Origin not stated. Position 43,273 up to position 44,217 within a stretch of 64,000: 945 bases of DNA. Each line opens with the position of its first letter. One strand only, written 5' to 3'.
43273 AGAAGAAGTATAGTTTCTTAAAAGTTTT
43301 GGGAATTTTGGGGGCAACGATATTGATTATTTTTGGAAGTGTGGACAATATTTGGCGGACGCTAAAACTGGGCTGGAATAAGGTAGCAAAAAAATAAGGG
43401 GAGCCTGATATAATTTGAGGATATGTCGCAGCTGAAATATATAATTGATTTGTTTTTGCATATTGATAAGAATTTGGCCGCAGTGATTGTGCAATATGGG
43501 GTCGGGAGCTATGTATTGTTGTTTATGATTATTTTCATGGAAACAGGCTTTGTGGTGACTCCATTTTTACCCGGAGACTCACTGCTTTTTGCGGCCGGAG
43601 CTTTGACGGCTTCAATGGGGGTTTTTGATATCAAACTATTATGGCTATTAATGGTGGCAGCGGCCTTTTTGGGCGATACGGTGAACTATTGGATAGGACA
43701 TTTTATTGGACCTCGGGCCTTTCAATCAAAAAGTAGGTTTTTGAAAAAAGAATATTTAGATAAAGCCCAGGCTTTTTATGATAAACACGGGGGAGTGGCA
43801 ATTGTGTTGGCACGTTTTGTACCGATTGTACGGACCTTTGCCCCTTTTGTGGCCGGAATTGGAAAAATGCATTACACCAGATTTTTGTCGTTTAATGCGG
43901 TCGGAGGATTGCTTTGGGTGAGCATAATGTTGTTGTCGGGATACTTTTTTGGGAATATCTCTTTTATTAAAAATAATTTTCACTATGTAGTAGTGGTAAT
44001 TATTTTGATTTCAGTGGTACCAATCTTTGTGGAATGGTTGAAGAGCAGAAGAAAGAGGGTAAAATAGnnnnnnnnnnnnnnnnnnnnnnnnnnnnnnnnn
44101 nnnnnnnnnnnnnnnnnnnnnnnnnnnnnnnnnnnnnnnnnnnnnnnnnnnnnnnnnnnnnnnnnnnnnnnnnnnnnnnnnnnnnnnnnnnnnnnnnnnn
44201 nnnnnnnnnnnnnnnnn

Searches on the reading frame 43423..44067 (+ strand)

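Call 71: search_protein_families(library=pfam, proteins=[window:43423-44067:+], max_evalue=0.00001)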
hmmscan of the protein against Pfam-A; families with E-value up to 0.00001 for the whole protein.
window:43423-44067:+ (214 aa): 1 family
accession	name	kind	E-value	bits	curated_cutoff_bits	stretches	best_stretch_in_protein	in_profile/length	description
PF09335.16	VTT_dom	-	1.6e-21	77.5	33.9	1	49-174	1-122/123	VTT domain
